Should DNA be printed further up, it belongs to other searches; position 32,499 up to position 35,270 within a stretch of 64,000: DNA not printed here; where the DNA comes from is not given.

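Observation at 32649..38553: Four-gene operon of three secreted c-type cytochromes plus a His-bearing membrane protein, with no recognisable pathway context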

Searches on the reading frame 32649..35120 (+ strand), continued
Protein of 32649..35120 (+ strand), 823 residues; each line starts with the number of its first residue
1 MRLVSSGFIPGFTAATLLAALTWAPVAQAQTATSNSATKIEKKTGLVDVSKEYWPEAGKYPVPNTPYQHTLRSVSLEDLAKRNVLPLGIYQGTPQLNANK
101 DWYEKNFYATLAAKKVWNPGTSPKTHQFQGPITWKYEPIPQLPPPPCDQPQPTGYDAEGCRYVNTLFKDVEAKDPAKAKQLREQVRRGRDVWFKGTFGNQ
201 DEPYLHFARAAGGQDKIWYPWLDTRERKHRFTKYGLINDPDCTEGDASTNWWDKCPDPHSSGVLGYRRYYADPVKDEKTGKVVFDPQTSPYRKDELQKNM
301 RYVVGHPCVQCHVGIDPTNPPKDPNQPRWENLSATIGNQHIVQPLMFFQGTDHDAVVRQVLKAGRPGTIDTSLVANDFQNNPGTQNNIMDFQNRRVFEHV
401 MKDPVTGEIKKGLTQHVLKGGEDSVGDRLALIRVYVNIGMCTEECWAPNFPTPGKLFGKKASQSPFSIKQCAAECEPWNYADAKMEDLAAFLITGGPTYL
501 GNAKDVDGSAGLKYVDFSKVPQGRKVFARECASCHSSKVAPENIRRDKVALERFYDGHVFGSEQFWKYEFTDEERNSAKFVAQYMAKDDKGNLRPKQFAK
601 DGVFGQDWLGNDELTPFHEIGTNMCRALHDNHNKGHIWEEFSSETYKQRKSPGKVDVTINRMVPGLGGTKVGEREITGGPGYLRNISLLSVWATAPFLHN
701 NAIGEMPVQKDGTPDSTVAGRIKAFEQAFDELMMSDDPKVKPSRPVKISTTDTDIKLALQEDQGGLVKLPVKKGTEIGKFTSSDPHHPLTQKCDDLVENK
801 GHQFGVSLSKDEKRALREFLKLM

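Call 53: search_protein_families(library=pfam, proteins=[L001:12524-13156:+], max_evalue=0.01)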
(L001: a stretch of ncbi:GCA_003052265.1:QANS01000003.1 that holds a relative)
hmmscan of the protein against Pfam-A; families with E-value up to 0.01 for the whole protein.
L001:12524-13156:+ (210 aa): 1 family
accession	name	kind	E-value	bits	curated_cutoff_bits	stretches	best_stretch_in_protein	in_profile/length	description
PF04307.19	YdjM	-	0.00023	21.1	29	1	65-158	64-154/176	YdjM inner membrane protein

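Call 62: search_protein_families(library=ncbifam, alignment_id=A1, max_evalue=0.01)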
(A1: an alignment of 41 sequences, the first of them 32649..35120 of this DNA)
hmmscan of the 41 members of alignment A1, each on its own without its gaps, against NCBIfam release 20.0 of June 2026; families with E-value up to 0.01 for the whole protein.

A. member 1, window:32649-35120:+ (823 aa): 4 families
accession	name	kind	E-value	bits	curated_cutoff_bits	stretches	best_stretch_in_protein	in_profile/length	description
NF040606.1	CytoC_perox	subfamily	1.2e-11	44.6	150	1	514-703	292-446/524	di-heme-cytochrome C peroxidase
NF050034.1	RoxB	equivalog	0.00086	17.9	900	0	681-705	480-503/652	rubber dioxygenase RoxB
NF051462.1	RoxC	equivalog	0.0035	15.5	900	0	687-704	657-674/812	putative rubber dioxygenase RoxC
NF050122.1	bc1_QcrC_actin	exception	0.0038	16.6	200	1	465-544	87-160/253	cytochrome bc1 complex diheme cytochrome c subunit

B. families by the number of members that match (of 41 scanned): 6 families
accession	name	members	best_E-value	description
NF040606.1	CytoC_perox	41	7.1e-13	di-heme-cytochrome C peroxidase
NF050034.1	RoxB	28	0.00025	rubber dioxygenase RoxB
NF050122.1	bc1_QcrC_actin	12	0.0001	cytochrome bc1 complex diheme cytochrome c subunit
TIGR03045.1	PS_II_C550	10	0.00099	photosystem II cytochrome c-550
NF051462.1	RoxC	4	0.0022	putative rubber dioxygenase RoxC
NF050033.2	RoxA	3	0.0037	rubber dioxygenase RoxA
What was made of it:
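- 32649..35120 (+): g1: 823-aa secreted di-haem protein, a very distant RoxA-like (oxygenase-type CCP superfamily) enzyme and the presumed catalytic subunit. All 41 family members hit it (call 62).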

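Call 76: search_protein_families(library=pfam, alignment_id=A1, max_evalue=0.05)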
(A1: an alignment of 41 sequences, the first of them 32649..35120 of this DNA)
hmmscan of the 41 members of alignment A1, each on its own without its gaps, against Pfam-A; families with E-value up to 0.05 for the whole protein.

A. member 1, window:32649-35120:+ (823 aa): 4 families
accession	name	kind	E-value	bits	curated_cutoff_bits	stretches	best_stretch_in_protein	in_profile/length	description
PF13442.11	Cytochrome_CBB3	-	0.00021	22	27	1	520-553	3-36/68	Cytochrome C oxidase, cbb3-type, subunit III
PF21419.2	RoxA-like_Cyt-c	-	0.002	18.1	26.7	1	688-701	7-20/39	RoxA-like, cytochrome c-like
PF00034.26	Cytochrom_C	-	0.0054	18.5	21.3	0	522-543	3-24/90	Cytochrome c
PF14495.11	Cytochrom_C550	-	0.013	15.6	27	0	514-537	20-43/136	Cytochrome c-550 domain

B. families by the number of members that match (of 41 scanned): 5 families
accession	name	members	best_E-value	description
PF13442.11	Cytochrome_CBB3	40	7.5e-05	Cytochrome C oxidase, cbb3-type, subunit III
PF00034.26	Cytochrom_C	40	0.00048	Cytochrome c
PF21419.2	RoxA-like_Cyt-c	35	0.00022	RoxA-like, cytochrome c-like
PF14495.11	Cytochrom_C550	24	0.00099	Cytochrome c-550 domain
PF02167.20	Cytochrom_C1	1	0.019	Cytochrome C1 family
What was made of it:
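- On Bacterial di-haem cytochrome c peroxidase / MauG (Pfam PF03150 CCP_MauG): No hit at E<=0.05 for any of 41 family members (call 76).
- None hit CCP_MauG at E<=0.05 (calls 62, 76).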

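Call 78: search_dna_similar(query=window:32649-35120:+, collection=plasmids, mode=protein, max_evalue=0.001, max_rows=15)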
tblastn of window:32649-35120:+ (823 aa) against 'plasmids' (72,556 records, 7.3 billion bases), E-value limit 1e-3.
Records with a match: 21; places in all: 21; records where one place covers at least 80% of the query: 0.
Best place of each record, by identity: <60% 21.
By first word of the organism name: Rhizobium 18; Sinorhizobium 2; Mesorhizobium 1.
By predicted mobility (MOB-suite, as given by PLSDB): non-mobilizable 14; conjugative 7.
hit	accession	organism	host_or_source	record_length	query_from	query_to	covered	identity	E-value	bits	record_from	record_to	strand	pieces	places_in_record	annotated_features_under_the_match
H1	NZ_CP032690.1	Rhizobium sp. CCGE532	Phaseolus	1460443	302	767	57%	31.0%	2e-44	181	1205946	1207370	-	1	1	record has no annotation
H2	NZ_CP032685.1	Rhizobium sp. CCGE531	Phaseolus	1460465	302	767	57%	31.0%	2e-44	181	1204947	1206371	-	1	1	record has no annotation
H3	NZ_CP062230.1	Mesorhizobium onobrychidis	Sainfoin,pure bacterial culture,Nodule ...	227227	302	733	52%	32.1%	2e-44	182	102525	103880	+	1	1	hypothetical protein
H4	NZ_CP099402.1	Rhizobium sp. Pop5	Phaseolus vulgaris,Cell culture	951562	261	704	54%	30.9%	2e-40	169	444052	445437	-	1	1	hypothetical protein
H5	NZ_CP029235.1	Sinorhizobium fredii CCBAU 45436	Glycine max,cell culture,plant root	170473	261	715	55%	29.8%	2e-42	175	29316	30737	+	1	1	cytochrome c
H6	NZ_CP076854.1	Rhizobium sp. WYJ-E13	Curcuma wenyujin Y.H. Chen et C. ...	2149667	261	704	54%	30.5%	4e-39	165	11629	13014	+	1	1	none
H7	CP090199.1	Rhizobium leguminosarum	Trifolium ambiguum,Cell culture,nodule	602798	261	704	54%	30.3%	2e-40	169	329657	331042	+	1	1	hypothetical protein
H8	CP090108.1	Rhizobium leguminosarum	Trifolium ambiguum,Cell culture,Plant ...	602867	261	704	54%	30.3%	2e-40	169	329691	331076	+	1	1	hypothetical protein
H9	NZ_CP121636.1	Rhizobium leguminosarum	Trifolium ambiguum,cell culture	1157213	261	704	54%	30.3%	2e-40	169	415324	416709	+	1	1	record has no annotation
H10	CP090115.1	Rhizobium leguminosarum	Trifolium ambiguum,Cell culture,Plant ...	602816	261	704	52%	31.1%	6e-37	182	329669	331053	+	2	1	hypothetical protein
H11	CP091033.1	Sinorhizobium sp. B11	soybean,TY,soil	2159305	261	704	54%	30.1%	1e-39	166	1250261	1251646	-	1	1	cytochrome c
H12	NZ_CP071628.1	Rhizobium leguminosarum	lentil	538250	261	704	54%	30.1%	9e-41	170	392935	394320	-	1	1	cytochrome c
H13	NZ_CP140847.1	Rhizobium johnstonii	Trifolium pratense,whole organism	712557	261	704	54%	30.1%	1e-40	170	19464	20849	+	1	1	hypothetical protein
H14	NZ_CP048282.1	Rhizobium leguminosarum bv. viciae 248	Fava bean,whole organism,nodules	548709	261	704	54%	30.1%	2e-40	169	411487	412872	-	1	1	hypothetical protein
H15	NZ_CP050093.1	Rhizobium leguminosarum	Trifolium pratense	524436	261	704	54%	30.1%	2e-40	169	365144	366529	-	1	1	hypothetical protein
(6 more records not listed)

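Call 79: get_annotated_region(hit=H12, flank=9000)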
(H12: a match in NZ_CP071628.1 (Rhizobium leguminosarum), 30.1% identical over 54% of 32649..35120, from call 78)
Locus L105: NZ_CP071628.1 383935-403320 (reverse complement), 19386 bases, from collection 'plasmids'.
description: Rhizobium leguminosarum strain GLR17 plasmid p2, complete sequence
organism: Rhizobium leguminosarum (NCBI taxid 384)
taxonomy: Bacteria; Pseudomonadota; Alphaproteobacteria; Hyphomicrobiales; Rhizobiaceae; Rhizobium; Rhizobium leguminosarum
host: -; source: lentil; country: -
typing (MOB-suite, as given by PLSDB): non-mobilizable
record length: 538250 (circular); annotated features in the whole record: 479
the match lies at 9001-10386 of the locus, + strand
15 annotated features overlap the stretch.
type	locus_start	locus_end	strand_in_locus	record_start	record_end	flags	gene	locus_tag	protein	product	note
CDS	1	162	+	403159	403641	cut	-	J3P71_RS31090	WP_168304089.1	hypothetical protein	-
CDS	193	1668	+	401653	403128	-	-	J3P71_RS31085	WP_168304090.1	M81 family metallopeptidase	-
CDS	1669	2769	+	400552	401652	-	-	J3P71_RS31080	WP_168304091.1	D-TA family PLP-dependent enzyme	-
CDS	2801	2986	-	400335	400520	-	-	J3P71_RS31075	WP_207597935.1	hypothetical protein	-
CDS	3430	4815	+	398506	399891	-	-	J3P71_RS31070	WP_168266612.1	NADH:flavin oxidoreductase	-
CDS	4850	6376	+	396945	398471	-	-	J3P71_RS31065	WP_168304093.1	cytochrome c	-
CDS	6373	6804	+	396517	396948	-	-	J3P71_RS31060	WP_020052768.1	hypothetical protein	-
CDS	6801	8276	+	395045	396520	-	-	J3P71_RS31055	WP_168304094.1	cytochrome c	-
CDS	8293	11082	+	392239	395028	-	-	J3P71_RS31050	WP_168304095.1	cytochrome c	-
CDS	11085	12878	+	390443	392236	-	-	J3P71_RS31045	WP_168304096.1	GMC family oxidoreductase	-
CDS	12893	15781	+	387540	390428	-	-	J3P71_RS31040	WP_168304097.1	patatin-like phospholipase family protein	GO:0006629 - lipid metabolic process [Evidence IEA]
CDS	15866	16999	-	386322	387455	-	ugpC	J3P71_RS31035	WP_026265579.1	sn-glycerol-3-phosphate ABC transporter ATP-binding protein UgpC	-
CDS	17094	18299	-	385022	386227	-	-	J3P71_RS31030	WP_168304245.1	ABC transporter substrate-binding protein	-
CDS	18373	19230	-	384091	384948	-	-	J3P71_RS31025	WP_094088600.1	carbohydrate ABC transporter permease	GO:0008643 - carbohydrate transport [Evidence IEA]; GO:0055085 - transmembrane transport [Evidence IEA]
CDS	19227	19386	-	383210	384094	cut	-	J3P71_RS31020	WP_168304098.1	sugar ABC transporter permease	-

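Call 80: get_annotated_region(hit=H5, flank=9000)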
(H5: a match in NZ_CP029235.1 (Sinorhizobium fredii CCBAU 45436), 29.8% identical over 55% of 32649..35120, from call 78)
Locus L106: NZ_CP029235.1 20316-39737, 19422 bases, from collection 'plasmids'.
description: Sinorhizobium fredii CCBAU 45436 plasmid pSF45436e, complete sequence
organism: Sinorhizobium fredii CCBAU 45436 (NCBI taxid 1128331)
taxonomy: Bacteria; Pseudomonadota; Alphaproteobacteria; Hyphomicrobiales; Rhizobiaceae; Sinorhizobium; Sinorhizobium fredii; Sinorhizobium fredii CCBAU 45436
host: -; source: Glycine max,cell culture,plant root; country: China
typing (MOB-suite, as given by PLSDB): non-mobilizable; mating-pair formation MPF_T
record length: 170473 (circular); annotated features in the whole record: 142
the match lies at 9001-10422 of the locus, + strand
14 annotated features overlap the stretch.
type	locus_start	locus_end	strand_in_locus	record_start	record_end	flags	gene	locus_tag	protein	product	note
CDS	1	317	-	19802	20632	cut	-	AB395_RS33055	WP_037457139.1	oxidoreductase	-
CDS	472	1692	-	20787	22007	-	-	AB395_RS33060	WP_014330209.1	hypothetical protein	-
CDS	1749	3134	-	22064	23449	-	-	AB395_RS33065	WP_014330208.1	DUF2235 domain-containing protein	-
CDS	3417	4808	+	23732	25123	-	-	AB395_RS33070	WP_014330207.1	NADH:flavin oxidoreductase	-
CDS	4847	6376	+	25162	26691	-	-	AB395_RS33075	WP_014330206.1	membrane protein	-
CDS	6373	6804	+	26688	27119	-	-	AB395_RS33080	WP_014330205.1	hypothetical protein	-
CDS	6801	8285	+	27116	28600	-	-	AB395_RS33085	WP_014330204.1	cytochrome c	-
CDS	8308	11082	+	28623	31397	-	-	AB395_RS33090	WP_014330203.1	cytochrome c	-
CDS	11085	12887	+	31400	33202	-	-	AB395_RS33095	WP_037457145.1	GMC oxidoreductase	-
CDS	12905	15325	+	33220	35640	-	-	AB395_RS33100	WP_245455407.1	hypothetical protein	-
CDS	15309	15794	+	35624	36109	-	-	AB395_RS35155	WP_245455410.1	hypothetical protein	-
CDS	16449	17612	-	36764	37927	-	-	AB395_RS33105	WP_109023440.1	ISKra4 family transposase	-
CDS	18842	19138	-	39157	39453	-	-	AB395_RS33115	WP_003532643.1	hypothetical protein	-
CDS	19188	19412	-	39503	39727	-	-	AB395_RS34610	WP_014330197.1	hypothetical protein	-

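Call 83: get_annotated_region(hit=H3, flank=9000)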
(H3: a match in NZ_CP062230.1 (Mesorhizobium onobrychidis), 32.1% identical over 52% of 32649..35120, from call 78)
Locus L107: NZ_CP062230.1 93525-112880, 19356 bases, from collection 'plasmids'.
description: Mesorhizobium onobrychidis strain OM4 plasmid pOM4, complete sequence
organism: Mesorhizobium onobrychidis (NCBI taxid 2775404)
taxonomy: Bacteria; Pseudomonadota; Alphaproteobacteria; Hyphomicrobiales; Phyllobacteriaceae; Mesorhizobium; Mesorhizobium onobrychidis
host: -; source: Sainfoin,pure bacterial culture,Nodule tissue; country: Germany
typing (MOB-suite, as given by PLSDB): non-mobilizable; mating-pair formation MPF_T
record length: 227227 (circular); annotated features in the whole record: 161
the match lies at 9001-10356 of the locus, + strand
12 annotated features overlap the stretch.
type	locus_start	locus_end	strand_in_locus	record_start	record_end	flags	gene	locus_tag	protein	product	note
CDS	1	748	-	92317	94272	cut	-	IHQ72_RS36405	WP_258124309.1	LodA/GoxA family CTQ-dependent oxidase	-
CDS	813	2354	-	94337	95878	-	-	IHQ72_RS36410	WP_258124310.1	hypothetical protein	-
CDS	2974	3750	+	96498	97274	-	-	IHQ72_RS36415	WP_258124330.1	two-component regulator propeller domain-containing protein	-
CDS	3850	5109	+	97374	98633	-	-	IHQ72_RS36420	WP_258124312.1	hypothetical protein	-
CDS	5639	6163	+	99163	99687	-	-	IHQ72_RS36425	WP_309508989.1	hypothetical protein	-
CDS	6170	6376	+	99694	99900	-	-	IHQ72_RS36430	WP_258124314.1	hypothetical protein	-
CDS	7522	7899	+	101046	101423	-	-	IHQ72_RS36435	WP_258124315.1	hypothetical protein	-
CDS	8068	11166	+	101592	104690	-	-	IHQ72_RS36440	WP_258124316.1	hypothetical protein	-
CDS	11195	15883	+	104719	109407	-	-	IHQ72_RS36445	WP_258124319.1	GMC oxidoreductase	-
CDS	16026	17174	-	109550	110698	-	-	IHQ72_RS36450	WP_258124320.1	HupE/UreJ family protein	-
CDS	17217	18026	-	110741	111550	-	-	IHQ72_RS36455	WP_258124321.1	DUF4198 domain-containing protein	-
CDS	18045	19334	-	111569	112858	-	-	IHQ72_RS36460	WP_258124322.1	hypothetical protein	-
